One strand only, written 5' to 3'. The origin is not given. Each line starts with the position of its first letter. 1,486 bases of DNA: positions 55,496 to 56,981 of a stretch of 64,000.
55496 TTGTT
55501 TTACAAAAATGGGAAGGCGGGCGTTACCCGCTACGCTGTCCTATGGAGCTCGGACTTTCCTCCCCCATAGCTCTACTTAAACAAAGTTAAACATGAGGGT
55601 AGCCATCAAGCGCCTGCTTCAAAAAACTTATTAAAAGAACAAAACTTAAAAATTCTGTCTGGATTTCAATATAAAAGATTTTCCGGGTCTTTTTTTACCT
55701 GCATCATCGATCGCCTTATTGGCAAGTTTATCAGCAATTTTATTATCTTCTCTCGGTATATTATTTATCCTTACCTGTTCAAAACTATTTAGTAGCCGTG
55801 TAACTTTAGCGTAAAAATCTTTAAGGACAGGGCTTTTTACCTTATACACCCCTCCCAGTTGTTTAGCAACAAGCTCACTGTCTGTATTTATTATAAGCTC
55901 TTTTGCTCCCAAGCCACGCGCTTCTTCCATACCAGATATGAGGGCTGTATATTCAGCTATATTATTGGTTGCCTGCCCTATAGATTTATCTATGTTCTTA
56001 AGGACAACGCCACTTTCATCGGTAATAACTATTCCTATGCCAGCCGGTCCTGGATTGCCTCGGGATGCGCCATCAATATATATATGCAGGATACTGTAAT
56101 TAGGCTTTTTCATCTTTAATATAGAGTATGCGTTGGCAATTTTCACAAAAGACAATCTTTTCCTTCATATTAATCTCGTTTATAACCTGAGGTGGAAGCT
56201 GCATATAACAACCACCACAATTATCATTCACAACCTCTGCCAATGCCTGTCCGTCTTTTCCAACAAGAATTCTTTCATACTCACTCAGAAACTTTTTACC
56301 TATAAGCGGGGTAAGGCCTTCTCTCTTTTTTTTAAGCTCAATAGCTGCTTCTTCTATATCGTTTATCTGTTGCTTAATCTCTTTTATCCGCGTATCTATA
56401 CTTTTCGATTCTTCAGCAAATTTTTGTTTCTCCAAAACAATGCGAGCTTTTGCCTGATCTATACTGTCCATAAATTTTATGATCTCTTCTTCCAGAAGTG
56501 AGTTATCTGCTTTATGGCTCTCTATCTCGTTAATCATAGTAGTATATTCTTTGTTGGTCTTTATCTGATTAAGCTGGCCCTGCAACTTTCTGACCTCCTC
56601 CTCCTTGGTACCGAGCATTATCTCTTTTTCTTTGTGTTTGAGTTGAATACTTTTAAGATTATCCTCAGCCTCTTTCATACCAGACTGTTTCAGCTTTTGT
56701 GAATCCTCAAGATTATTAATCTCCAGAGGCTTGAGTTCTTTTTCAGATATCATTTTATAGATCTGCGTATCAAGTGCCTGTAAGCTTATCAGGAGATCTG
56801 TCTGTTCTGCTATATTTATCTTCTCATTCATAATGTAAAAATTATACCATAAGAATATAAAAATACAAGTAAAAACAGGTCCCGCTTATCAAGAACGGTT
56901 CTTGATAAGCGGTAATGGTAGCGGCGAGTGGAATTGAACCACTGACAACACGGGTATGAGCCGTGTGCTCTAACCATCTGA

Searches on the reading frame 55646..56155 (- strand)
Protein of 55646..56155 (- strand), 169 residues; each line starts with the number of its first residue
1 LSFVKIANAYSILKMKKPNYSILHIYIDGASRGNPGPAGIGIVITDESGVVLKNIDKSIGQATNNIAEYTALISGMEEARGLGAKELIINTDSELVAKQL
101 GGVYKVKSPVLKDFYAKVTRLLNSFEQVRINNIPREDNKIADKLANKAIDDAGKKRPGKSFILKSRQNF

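Call 13: search_protein_families(library=pfam, proteins=[window:55646-56155:-])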
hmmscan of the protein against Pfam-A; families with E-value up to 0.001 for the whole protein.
window:55646-56155:- (169 aa): 2 families
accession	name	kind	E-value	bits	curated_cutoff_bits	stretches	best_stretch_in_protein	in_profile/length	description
PF13456.12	RVT_3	-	7.3e-26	90.9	21.6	1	28-148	3-123/123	Reverse transcriptase-like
PF00075.30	RNase_H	-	3.6e-12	47.1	25.8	1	24-149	5-140/141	RNase H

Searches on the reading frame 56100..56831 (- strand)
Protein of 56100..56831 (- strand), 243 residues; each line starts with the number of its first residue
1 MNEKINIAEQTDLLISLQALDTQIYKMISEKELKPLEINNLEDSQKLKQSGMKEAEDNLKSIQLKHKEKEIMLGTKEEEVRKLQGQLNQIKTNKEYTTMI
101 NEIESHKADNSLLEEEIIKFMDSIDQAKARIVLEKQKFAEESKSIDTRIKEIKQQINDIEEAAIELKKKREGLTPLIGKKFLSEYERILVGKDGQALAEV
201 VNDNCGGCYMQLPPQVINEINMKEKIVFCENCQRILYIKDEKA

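Call 70: search_protein_families(library=pfam, proteins=[window:56100-56831:-], max_evalue=0.001)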
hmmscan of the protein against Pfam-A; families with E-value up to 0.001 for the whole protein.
window:56100-56831:- (243 aa): 2 families
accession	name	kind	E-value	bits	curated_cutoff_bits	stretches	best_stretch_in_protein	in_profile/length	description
PF02591.20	Zn_ribbon_9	-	6.4e-15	55.4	29.1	1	205-236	2-33/33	C4-type zinc ribbon domain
PF24481.2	CT398_CC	-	6.6e-07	29.8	27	1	17-189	1-176/180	CT398-like coiled coil hairpin domain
